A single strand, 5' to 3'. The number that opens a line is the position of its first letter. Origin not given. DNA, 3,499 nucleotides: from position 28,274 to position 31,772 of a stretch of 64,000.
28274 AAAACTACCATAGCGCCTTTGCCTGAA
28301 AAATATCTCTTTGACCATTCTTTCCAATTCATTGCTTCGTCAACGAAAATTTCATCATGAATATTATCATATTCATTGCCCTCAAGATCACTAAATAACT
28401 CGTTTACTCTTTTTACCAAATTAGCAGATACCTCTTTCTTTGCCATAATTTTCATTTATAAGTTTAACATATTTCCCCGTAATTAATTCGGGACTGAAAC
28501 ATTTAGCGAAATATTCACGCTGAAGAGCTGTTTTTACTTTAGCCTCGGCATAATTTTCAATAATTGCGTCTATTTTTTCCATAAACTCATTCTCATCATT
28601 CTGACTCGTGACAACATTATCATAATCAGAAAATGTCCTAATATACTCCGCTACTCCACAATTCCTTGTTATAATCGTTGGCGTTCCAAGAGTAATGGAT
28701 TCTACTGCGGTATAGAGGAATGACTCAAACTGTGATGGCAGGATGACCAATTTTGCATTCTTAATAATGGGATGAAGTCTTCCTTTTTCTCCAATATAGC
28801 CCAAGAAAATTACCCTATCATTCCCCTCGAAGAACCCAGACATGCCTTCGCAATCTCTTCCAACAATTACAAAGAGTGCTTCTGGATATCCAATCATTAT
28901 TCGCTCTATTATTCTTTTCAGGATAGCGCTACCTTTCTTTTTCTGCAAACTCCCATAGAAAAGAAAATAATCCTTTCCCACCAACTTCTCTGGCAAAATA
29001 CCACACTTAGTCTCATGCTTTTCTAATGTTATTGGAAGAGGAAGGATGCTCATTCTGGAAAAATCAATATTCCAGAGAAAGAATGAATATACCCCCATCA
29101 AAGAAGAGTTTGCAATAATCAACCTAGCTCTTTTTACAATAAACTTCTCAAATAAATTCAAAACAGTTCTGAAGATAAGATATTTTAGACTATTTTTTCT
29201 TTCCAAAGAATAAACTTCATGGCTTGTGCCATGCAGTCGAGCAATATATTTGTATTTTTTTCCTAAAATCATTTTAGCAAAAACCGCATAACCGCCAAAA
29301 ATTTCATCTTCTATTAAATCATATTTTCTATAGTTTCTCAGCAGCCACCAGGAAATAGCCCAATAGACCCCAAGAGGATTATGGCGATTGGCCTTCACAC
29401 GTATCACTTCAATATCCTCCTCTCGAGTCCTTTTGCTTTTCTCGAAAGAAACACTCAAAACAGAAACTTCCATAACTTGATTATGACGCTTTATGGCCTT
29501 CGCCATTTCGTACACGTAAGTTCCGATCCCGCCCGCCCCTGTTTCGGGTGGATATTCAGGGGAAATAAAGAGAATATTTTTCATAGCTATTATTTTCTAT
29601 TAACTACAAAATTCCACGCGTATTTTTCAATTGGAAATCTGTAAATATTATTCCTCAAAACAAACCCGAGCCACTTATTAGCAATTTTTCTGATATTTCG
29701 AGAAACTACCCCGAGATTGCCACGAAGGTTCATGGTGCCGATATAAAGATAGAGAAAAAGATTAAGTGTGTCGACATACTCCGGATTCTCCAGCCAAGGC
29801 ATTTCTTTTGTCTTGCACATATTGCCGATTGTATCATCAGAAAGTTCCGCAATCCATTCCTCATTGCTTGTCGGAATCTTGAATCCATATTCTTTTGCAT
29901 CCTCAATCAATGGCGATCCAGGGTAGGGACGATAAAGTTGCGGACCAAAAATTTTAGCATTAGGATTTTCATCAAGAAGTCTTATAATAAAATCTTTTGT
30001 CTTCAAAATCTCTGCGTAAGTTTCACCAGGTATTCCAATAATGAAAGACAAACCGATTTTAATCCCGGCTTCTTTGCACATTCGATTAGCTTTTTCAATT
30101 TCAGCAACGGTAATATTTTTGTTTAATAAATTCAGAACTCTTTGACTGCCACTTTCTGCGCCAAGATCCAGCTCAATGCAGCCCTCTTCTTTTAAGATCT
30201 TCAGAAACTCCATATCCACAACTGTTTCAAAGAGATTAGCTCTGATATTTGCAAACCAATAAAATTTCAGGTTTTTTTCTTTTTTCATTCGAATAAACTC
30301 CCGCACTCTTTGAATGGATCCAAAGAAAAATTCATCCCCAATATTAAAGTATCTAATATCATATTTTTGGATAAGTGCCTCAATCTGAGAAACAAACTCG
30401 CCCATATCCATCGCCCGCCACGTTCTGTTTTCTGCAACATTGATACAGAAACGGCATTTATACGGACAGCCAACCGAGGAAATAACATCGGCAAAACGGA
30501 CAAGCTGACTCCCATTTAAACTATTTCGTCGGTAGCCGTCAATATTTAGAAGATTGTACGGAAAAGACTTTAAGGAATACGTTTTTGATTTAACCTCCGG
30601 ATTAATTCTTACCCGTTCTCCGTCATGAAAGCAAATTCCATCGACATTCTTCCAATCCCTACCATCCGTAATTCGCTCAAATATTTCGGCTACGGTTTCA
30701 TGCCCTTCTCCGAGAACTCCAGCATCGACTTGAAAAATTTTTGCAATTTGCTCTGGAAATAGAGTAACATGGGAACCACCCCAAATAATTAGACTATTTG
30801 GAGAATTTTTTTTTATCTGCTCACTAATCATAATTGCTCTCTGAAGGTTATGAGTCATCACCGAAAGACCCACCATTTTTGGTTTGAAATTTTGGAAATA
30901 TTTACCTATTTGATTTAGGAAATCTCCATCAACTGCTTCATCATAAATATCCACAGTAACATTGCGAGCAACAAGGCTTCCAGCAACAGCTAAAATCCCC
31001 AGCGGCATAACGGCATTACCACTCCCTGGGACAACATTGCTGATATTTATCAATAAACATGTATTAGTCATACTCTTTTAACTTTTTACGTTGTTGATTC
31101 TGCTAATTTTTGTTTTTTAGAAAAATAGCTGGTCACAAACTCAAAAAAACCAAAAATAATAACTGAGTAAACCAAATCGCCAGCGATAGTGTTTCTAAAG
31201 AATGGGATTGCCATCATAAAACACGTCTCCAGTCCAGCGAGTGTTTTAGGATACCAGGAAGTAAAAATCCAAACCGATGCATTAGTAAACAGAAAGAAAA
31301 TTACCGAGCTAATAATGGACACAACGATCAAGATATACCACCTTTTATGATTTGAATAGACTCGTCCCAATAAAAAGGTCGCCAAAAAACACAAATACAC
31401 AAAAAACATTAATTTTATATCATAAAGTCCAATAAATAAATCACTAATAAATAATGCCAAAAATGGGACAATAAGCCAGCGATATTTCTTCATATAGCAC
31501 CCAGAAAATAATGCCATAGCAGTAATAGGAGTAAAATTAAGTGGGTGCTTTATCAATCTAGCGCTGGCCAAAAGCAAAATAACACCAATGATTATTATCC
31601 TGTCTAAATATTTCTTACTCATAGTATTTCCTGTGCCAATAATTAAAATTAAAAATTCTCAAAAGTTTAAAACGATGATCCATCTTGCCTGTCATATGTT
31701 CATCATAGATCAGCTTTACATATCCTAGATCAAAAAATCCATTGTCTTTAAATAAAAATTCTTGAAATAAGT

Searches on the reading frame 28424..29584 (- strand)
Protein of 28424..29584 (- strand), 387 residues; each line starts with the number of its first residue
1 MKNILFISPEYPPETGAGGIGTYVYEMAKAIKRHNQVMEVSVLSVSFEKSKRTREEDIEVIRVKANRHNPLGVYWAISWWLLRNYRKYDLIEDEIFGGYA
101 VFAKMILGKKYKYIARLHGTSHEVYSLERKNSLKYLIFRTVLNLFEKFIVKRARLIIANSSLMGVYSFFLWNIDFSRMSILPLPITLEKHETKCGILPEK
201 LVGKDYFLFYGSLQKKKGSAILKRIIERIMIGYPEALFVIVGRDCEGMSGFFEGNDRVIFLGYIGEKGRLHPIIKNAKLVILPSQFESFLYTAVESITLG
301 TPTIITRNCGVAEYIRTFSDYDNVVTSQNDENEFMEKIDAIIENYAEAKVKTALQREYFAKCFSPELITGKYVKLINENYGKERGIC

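Call 59: search_protein_families(library=pfam, proteins=[window:28424-29584:-], max_evalue=0.0001)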
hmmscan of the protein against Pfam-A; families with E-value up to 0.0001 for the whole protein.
window:28424-29584:- (387 aa): 7 families
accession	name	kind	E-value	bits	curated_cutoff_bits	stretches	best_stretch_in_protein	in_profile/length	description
PF00534.26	Glycos_transf_1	-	2.8e-20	73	26.4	1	203-346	14-160/172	Glycosyl transferases group 1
PF13692.12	Glyco_trans_1_4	-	3.6e-16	60.2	27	1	206-344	3-142/142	Glycosyl transferases group 1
PF20706.3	GT4-conflict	-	1.3e-13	51.2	26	1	256-364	261-377/385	Family 4 Glycosyltransferase in conflict systems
PF13439.12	Glyco_transf_4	-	7.7e-12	46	28.5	1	18-188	2-169/170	Glycosyltransferase Family 4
PF13579.12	Glyco_trans_4_4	-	6.7e-07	30.2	29.7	1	18-182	1-156/158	Glycosyl transferase 4-like domain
PF13477.12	Glyco_trans_4_2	-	3.3e-06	27.7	23.4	1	23-157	12-136/139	Glycosyl transferase 4-like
PF08323.17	Glyco_transf_5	-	8.8e-05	22.8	22.7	0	3-66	1-61/239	Starch synthase catalytic domain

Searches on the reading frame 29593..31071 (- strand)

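Call 59: search_protein_families(library=pfam, proteins=[window:29593-31071:-], max_evalue=0.0001)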
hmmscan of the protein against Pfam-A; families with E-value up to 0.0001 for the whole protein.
window:29593-31071:- (493 aa): 2 families
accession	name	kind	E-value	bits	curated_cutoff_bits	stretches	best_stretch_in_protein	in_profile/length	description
PF04055.27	Radical_SAM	-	4.2e-24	86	29.5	1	197-362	2-166/166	Radical SAM superfamily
PF02310.24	B12-binding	-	1.4e-17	64.1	32.1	1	18-130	9-120/121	B12 binding domain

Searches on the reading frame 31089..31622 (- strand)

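Call 59: search_protein_families(library=pfam, proteins=[window:31089-31622:-], max_evalue=0.0001)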
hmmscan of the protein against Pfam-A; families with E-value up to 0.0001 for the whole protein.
window:31089-31622:- (178 aa): 1 family
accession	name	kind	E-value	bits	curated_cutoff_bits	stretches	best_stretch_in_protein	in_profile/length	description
PF20221.3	DUF6580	-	3e-46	158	27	1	9-167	8-159/162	Family of unknown function (DUF6580)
